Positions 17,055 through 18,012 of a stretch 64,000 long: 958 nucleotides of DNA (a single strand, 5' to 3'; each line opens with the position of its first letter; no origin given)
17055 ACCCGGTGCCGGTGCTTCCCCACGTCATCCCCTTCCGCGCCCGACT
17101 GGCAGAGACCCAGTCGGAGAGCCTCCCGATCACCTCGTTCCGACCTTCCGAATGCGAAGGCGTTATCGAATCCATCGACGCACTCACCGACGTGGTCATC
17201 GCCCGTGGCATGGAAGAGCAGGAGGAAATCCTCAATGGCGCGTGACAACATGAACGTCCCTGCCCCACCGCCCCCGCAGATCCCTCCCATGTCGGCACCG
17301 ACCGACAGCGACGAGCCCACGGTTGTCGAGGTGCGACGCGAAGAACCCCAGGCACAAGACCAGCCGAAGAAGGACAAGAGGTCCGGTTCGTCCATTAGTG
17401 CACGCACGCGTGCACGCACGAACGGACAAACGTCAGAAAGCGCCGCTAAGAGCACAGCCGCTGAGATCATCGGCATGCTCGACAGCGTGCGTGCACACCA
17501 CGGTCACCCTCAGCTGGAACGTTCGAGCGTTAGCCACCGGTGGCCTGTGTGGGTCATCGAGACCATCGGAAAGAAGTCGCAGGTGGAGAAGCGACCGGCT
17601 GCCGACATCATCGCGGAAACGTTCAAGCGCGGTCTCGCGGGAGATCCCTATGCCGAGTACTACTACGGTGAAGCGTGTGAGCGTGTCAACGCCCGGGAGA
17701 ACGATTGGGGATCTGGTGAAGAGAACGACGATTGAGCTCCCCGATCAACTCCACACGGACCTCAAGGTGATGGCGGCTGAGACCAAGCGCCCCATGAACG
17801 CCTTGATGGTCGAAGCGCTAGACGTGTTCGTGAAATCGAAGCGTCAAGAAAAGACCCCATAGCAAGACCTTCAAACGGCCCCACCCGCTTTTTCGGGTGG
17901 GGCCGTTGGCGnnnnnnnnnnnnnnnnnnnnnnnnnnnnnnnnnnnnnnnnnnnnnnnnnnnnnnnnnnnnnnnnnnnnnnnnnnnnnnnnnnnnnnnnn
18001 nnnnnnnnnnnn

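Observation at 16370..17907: ParA + two RHH proteins inserted in the tail operon: a probable actinomycete phage-plasmid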

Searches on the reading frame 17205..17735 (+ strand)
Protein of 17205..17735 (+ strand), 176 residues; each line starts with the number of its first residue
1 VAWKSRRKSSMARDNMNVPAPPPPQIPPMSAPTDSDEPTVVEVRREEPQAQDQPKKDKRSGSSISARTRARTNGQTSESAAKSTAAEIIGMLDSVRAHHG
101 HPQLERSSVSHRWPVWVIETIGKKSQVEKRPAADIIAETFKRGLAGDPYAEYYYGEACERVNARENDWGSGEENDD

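Call 4: search_protein_families(library=pfam, proteins=[window:17205-17735:+], max_evalue=0.1)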
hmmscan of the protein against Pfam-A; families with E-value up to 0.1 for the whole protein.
window:17205-17735:+ (176 aa): 0 families

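Call 8: search_protein_families(library=phrogs, proteins=[window:17235-17735:+], max_evalue=0.01)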
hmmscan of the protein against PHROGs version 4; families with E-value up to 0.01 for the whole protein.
window:17235-17735:+ (166 aa): 0 families

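Call 21: find_related_loci(query=window:17235-17735:+, collection=viral_contigs, flank=6000)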
Query window:17235-17735:+ (166 aa) in viral_contigs; peptide patterns used: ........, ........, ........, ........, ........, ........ (x = any residue, [..] = any of these).
9 stretches matched a pattern; 1 encode a relative of the query (tblastn E <= 1e-3); 1 distinct loci.
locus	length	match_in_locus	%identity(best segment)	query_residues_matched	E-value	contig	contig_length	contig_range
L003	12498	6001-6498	92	1-166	7e-95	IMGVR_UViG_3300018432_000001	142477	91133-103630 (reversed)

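Call 37: search_protein_representatives(protein=window:17235-17735:+)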
Query: 166 residues. Proteins with E-value up to 0.001 (for the whole library): 6; up to 1e-10: 3; up to 1e-30: 2. The best 6 are listed.
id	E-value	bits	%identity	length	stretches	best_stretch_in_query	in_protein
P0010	1.4e-72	259.7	76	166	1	1-166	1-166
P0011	6.1e-40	153.6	52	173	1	6-158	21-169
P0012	4.1e-14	69.6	31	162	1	23-161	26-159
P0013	9.2e-10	55.4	32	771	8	59-120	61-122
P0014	1.9e-09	54.4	41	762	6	80-143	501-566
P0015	6.5e-08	49.4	28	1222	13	102-154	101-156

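Call 42: find_encoding_contigs(protein=P0011, flank=8000, max_places=3)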
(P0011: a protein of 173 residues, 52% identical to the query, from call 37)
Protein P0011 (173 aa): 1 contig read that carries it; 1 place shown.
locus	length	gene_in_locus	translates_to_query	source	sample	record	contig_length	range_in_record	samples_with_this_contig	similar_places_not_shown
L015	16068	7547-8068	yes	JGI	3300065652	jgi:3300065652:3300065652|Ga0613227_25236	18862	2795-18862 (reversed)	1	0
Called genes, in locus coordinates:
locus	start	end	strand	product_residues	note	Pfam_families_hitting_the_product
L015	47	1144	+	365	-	PF12705:PDDEXK_1 (weak)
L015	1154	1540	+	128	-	-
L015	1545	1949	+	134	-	-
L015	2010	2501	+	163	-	-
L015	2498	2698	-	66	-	-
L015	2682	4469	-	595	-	-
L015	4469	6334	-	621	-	-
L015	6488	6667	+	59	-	-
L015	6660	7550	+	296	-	PF01656:CbiA, PF13614:AAA_31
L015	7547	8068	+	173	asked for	-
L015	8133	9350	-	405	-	-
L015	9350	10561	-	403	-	-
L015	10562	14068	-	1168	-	PF04513:Baculo_PEP_C (faint)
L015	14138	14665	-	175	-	-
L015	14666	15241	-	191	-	-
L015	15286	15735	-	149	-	-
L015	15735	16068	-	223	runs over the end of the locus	-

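Call 43: find_encoding_contigs(protein=P0012, flank=8000, max_places=3)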
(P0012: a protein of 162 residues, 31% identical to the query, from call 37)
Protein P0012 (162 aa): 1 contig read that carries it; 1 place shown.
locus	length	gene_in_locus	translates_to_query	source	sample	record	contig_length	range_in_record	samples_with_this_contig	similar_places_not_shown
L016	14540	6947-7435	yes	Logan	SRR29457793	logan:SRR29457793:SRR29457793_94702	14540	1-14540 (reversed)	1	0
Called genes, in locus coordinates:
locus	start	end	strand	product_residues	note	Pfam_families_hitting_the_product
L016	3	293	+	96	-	?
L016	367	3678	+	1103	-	PF01442:Apolipoprotein (faint), PF11887:Mce4_CUP1 (faint)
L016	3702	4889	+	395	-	-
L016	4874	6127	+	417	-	-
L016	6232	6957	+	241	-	PF09140:MipZ, PF10609:ParA (faint), PF13614:AAA_31 (faint), PF01656:CbiA (weak)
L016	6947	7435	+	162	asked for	-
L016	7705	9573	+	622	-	-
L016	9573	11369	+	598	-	-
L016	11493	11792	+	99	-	-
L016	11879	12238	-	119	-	-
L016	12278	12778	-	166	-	-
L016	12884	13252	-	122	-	-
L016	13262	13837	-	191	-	-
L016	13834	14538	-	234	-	?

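Call 50: predict_structure(alignment_id=A1)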
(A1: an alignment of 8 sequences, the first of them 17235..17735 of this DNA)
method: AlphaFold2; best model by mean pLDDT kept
length: 166 residues; sequences in the alignment: 8
mean_pLDDT: 58.9   pTM: 0.35
mean pLDDT of the five models: 58.9, 56.9, 52.9, 51.1, 47.0
residues with pLDDT >= 90: 6; 70-90: 42; 50-70: 47; < 50: 71
segments of 3 or more residues with pLDDT < 50: 1-4, 17-55, 57-59, 90-101, 161-166
pLDDT, mean of each block of 10 residues (from residue 1): 52 53 36 32 39 47 53 65 52 43 76 90 87 85 84 56 46
secondary structure, 60 per line:
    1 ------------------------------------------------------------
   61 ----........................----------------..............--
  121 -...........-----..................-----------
elements in order: H65-88 H105-118 H122-132 H138-155

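Call 57: fold_search(model_id=the predicted structure, library=pdb)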
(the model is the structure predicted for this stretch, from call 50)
No match with E <= 0.001 here; weaker rows may still be real.
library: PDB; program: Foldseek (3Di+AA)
matches with E <= 10: 40; with E <= 0.001: 0
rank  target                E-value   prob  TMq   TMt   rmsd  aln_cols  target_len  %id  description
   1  7etr_B                2.3e+00  0.15  0.19  0.40  10.7        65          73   17  Crystal structure of SO_1444-SO_1445 complex from Shewanella oneidensis (released 2022-03-23)
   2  4d8j_G                2.8e+00  0.06  0.18  0.19  13.8        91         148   13  Structure of E. coli MatP-mats complex (released 2012-11-21)
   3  1bdv_B                3.0e+00  0.10  0.18  0.46   9.9        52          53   15  ARC FV10 COCRYSTAL (released 1999-01-06)
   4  7etr_A                3.2e+00  0.10  0.18  0.32  12.2        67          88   15  Crystal structure of SO_1444-SO_1445 complex from Shewanella oneidensis (released 2022-03-23)
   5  1myk_B                3.6e+00  0.15  0.18  0.54   4.7        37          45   19  CRYSTAL STRUCTURE, FOLDING, AND OPERATOR BINDING OF THE HYPERSTABLE ARC REPRESSOR MUTANT PL8 (released 1995-01-26)
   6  1bdv_C                3.9e+00  0.13  0.18  0.57   5.4        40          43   20  ARC FV10 COCRYSTAL (released 1999-01-06)
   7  6xrw_D                3.9e+00  0.11  0.19  0.40  11.9        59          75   14  Chromosomal ParDE TA system from P. aeruginosa (released 2021-07-28)
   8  1baz_B                4.7e+00  0.13  0.18  0.59   4.5        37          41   22  ARC REPRESSOR MUTANT PHE10VAL (released 1998-06-17)
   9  8yax_B                4.7e+00  0.03  0.14  0.06  14.8       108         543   10  SARS-CoV-2 DMV nsp3-4 pore complex (full-pore) (released 2024-06-19)
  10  4d8j_B                5.0e+00  0.03  0.16  0.18  13.5        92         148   11  Structure of E. coli MatP-mats complex (released 2012-11-21)
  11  3fwc_C                5.4e+00  0.02  0.14  0.24  16.2        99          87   13  Sac3:Sus1:Cdc31 complex (released 2009-04-14)
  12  6kgx_A8               5.4e+00  0.04  0.20  0.15  12.4       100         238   17  Structure of the phycobilisome from the red alga Porphyridium purpureum (released 2019-12-11)
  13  8yb5_B                5.7e+00  0.01  0.13  0.08  14.8       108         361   10  SARS-CoV-2 DMV nsp3-4 pore complex (consensus-pore, C6 symmetry) (released 2024-06-19)
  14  1u9p                  6.1e+00  0.06  0.16  0.27   9.9        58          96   22  Permuted single-chain Arc (released 2005-02-15)
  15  6noy_B                6.1e+00  0.07  0.17  0.32   6.2        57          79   14  Structure of Cyanothece McdB (released 2019-04-24)
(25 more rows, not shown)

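Call 60: search_solved_structures(query=A1, max_evalue=5)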
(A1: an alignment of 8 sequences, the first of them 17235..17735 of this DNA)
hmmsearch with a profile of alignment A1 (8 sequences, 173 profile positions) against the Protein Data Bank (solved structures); distinct sequences matched with E-value up to 5: 0.

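Call 64: find_related_loci(query=A3, collection=genome_contigs, flank=10000)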
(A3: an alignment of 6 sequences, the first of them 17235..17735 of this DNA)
Query A3 (166 aa) in genome_contigs; peptide patterns used: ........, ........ (x = any residue, [..] = any of these).
103 stretches matched a pattern, but none encodes a relative of the query by tblastn (E <= 1e-3).

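Call 68: search_protein_families(library=ncbifam, proteins=[window:17235-17735:+, L015:6660-7550:+, L016:6232-6957:+, L015:6485-6667:+, L016:7439-7579:+], max_evalue=0.01)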
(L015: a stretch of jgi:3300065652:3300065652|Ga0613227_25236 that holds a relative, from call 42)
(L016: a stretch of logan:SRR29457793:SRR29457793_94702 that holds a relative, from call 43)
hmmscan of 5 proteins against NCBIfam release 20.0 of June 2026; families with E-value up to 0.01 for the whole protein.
window:17235-17735:+ (166 aa): 0 families

L015:6660-7550:+ (296 aa): 4 families
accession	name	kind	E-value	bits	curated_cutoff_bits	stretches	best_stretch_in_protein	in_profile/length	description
TIGR03453.1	partition_RepA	equivalog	3.8e-12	45.7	348.45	1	28-255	108-335/387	plasmid partitioning protein RepA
NF010443.0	PRK13869.1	subfamily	4.2e-07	29.1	446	1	27-176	124-274/405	plasmid-partitioning protein RepA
NF041546.1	ParA_partition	equivalog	6.7e-05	22.5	180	1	29-68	4-43/203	ParA family partition ATPase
TIGR03371.1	cellulose_yhjQ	equivalog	0.0061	16.1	157.85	0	28-80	5-57/246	cellulose biosynthesis protein BcsQ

L016:6232-6957:+ (241 aa): 10 families
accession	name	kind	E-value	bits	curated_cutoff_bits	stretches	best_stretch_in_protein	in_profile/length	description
NF041546.1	ParA_partition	equivalog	6.2e-15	55.3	180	1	12-174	4-150/203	ParA family partition ATPase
NF041136.1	MrpORP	equivalog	7.7e-07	28.7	450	1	9-45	7-43/365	iron-sulfur cluster carrier protein MrpORP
NF047398.1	AAA_KGGVGR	domain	4.8e-05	23.8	90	1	7-174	2-155/190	KGGVGR-motif variant AAA ATPase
TIGR03371.1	cellulose_yhjQ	equivalog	0.00036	20.1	157.85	0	9-47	3-41/246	cellulose biosynthesis protein BcsQ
TIGR01968.1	minD_bact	equivalog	0.00063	19.2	212.9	0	10-45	4-39/261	septum site-determining protein MinD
TIGR01007.1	eps_fam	subfamily_domain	0.0014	18.2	108.05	1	9-50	19-60/204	polysaccharide biosynthesis tyrosine autokinase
TIGR00455.1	apsK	equivalog_domain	0.0021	17.8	138.7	1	11-46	20-56/184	adenylyl-sulfate kinase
TIGR04291.1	arsen_driv_ArsA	equivalog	0.0025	16.6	650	1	9-46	321-358/565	arsenical pump-driving ATPase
TIGR03815.1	CpaE_hom_Actino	equivalog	0.005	16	154.45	0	16-47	120-151/340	septum site-determining protein Ssd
NF002059.0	PRK00889.1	subfamily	0.0056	16.4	244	0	15-46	12-43/177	adenylyl-sulfate kinase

L015:6485-6667:+ (60 aa): 0 families

L016:7439-7579:+ (46 aa): 2 families
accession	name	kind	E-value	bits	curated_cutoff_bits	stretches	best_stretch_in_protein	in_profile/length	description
NF052617.1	slr0373_blue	equivalog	3.4e-07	30.2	100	1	5-42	7-44/113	slr0373 family blue light stress response protein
NF048017.1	antitoxin_RelB_like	equivalog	0.00036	20.7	50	1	8-40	2-34/70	type II toxin-antitoxin system RelB family antitoxin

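Call 75: search_dna_similar(query=window:17235-17732:+, collection=plasmids, mode=protein, max_rows=15, max_evalue=0.1)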
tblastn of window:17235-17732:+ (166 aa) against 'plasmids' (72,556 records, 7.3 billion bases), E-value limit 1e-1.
No match.

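Call 97: search_protein_families(library=padloc, proteins=[window:17235-17735:+], max_evalue=0.01)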
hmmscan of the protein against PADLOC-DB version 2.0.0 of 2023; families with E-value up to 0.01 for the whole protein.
window:17235-17735:+ (166 aa): 0 families

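Call 126: search_protein_families(library=pfam, proteins=[L015:6485-6667:+, L016:7439-7579:+], max_evalue=0.1)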
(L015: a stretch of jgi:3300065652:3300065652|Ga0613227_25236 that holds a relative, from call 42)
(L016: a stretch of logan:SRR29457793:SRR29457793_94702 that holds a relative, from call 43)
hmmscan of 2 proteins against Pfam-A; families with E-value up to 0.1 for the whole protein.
L015:6485-6667:+ (60 aa): 0 families

L016:7439-7579:+ (46 aa): 5 families
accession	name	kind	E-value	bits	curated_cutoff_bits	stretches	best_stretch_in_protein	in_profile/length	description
PF22513.2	FitA-like_RHH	-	7.3e-07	29.5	27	1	7-37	7-37/39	Antitoxin FitA-like, ribbon-helix-helix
PF03869.20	Arc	-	9.4e-05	22.6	20.4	1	8-43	11-46/50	Arc-like DNA binding domain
PF07878.17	RHH_5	-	0.0012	19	26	1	5-42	5-42/43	CopG-like RHH_1 or ribbon-helix-helix domain, RHH_5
PF05534.18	HicB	-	0.017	15.5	21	1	8-35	24-51/51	HicB family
PF01402.27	RHH_1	-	0.051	14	20.5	1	4-39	2-37/39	Ribbon-helix-helix protein, copG family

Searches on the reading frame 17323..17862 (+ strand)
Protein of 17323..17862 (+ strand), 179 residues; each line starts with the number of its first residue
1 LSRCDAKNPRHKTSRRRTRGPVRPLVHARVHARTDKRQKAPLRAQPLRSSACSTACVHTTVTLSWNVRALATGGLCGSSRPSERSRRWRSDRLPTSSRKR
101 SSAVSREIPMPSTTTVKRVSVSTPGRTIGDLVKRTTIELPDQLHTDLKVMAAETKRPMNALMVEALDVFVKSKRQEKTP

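Call 4: search_protein_families(library=pfam, proteins=[window:17323-17862:+], max_evalue=0.1)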
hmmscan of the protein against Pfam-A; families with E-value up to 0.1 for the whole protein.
window:17323-17862:+ (179 aa): 4 families
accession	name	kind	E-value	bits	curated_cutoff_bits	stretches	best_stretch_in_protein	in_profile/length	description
PF20605.4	Antitox_RHH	-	0.00031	21.3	27.2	1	142-173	14-45/50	Antitoxin-like ribbon-helix-helix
PF22513.2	FitA-like_RHH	-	0.021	15.2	27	1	139-162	8-31/39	Antitoxin FitA-like, ribbon-helix-helix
PF07878.17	RHH_5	-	0.026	14.7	26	1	133-162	2-31/43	CopG-like RHH_1 or ribbon-helix-helix domain, RHH_5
PF05534.18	HicB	-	0.075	13.4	21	0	139-166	24-51/51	HicB family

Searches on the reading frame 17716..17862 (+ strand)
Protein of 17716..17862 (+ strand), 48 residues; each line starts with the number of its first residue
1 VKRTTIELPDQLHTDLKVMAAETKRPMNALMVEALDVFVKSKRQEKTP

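Call 8: search_protein_families(library=phrogs, proteins=[window:17716-17862:+], max_evalue=0.01)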
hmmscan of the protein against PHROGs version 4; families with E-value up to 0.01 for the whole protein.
window:17716-17862:+ (48 aa): 6 families
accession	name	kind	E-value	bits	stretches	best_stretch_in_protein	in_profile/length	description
phrog_582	-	transcription regulation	2e-06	29.1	1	2-46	58-102/105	Arc-like repressor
phrog_3180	-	transcription regulation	2.2e-05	25.3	1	5-41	9-45/50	Arc-like repressor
phrog_2685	-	other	2.6e-05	25.6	1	2-48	19-65/161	partition protein ATPase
phrog_8682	-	unknown function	0.0022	19.3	1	2-44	17-59/86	-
phrog_795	-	other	0.0023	19.2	1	3-45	19-61/116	partition protein ATPase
phrog_1388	-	unknown function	0.0056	17.9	1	5-46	9-51/143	-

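Call 59: search_solved_structures(query=A2, max_evalue=1)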
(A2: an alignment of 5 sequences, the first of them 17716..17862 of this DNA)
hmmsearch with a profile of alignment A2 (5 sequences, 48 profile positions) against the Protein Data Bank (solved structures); distinct sequences matched with E-value up to 1: 3.
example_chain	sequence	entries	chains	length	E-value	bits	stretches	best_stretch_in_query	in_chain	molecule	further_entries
9kkd_A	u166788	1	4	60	0.005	20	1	5-46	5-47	Ribbon-helix-helix protein, CopG family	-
4me7_E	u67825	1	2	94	0.071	16.3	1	6-43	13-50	Antitoxin EndoAI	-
2an7_A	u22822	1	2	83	0.1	15.8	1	1-25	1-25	Protein parD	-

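Call 68: search_protein_families(library=ncbifam, proteins=[window:17716-17862:+], max_evalue=0.01)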
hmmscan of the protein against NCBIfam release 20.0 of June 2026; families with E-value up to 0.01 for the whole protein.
window:17716-17862:+ (48 aa): 1 family
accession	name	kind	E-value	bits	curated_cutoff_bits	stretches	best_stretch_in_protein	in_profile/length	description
NF052617.1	slr0373_blue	equivalog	0.0003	20.7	100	1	3-41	5-43/113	slr0373 family blue light stress response protein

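Call 97: search_protein_families(library=padloc, proteins=[window:17716-17862:+], max_evalue=0.01)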
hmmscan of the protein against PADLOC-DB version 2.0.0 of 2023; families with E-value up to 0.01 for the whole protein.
window:17716-17862:+ (48 aa): 0 families

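Call 122: predict_structure(alignment_id=A7)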
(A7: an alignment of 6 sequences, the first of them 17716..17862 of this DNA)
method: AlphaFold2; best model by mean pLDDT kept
length: 48 residues; sequences in the alignment: 6
mean_pLDDT: 89.8   pTM: 0.59
mean pLDDT of the five models: 89.8, 88.1, 87.7, 85.8, 84.4
residues with pLDDT >= 90: 34; 70-90: 11; 50-70: 3; < 50: 0
segments of 3 or more residues with pLDDT < 50: none
pLDDT, mean of each block of 10 residues (from residue 1): 86 96 95 93 77
secondary structure, 60 per line:
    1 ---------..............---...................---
elements in order: H10-23 H27-45

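Call 124: fold_search(model_id=the predicted structure, library=pdb)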
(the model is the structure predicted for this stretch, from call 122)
No match with E <= 0.001 here; weaker rows may still be real.
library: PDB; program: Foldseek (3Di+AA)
matches with E <= 10: 207; with E <= 0.001: 0
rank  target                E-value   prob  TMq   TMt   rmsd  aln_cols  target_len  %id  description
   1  6iya_D                2.2e-02  1.00  0.88  0.88   1.3        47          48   19  Structure of the DNA binding domain of antitoxin CopASO (released 2019-01-16)
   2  6iya_F                2.6e-02  1.00  0.88  0.87   1.7        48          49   19  Structure of the DNA binding domain of antitoxin CopASO (released 2019-01-16)
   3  6iya_C                3.3e-02  1.00  0.86  0.91   1.1        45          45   20  Structure of the DNA binding domain of antitoxin CopASO (released 2019-01-16)
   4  6iya_A                4.7e-02  1.00  0.85  0.85   1.5        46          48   20  Structure of the DNA binding domain of antitoxin CopASO (released 2019-01-16)
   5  1p94_MODEL_1_A        6.0e-02  0.99  0.75  0.50   1.6        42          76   19  NMR Structure of ParG symmetric dimer (released 2004-01-13)
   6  1ea4_E                9.9e-02  0.98  0.69  0.74   2.0        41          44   32  TRANSCRIPTIONAL REPRESSOR COPG/22bp dsDNA COMPLEX (released 2001-07-05)
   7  2cpg_B                9.9e-02  0.98  0.68  0.72   2.1        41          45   32  TRANSCRIPTIONAL REPRESSOR COPG (released 1999-11-19)
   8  1b01_A                1.1e-01  0.97  0.68  0.74   2.0        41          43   32  TRANSCRIPTIONAL REPRESSOR COPG/DNA COMPLEX (released 1999-11-19)
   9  1ea4_B                1.3e-01  0.97  0.65  0.74   1.9        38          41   32  TRANSCRIPTIONAL REPRESSOR COPG/22bp dsDNA COMPLEX (released 2001-07-05)
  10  1ea4_F                1.3e-01  0.97  0.70  0.73   2.0        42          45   31  TRANSCRIPTIONAL REPRESSOR COPG/22bp dsDNA COMPLEX (released 2001-07-05)
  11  1irq_A                1.4e-01  0.97  0.71  0.71   2.0        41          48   22  Crystal structure of omega transcriptional repressor at 1.5A resolution (released 2001-12-12)
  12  2ay0_C                1.5e-01  0.98  0.74  0.80   1.3        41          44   17  Structure of the Lys9Met mutant of the E. coli Proline Utilization A (PutA) DNA-binding domain. (released 2006-08-15)
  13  4me7_E                1.5e-01  0.99  0.85  0.54   1.4        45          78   27  Crystal structure of Bacillus subtilis toxin MazF in complex with cognate antitoxin MazE (released 2013-10-23)
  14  6sbw                  1.6e-01  0.92  0.67  0.67   3.6        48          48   12  CdbA Form One (released 2020-04-22)
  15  2rbf_A                1.8e-01  0.97  0.76  0.82   1.4        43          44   16  Structure of the ribbon-helix-helix domain of Escherichia coli PutA (PutA52) complexed with operator DNA (O2) (released 2008-07-29)
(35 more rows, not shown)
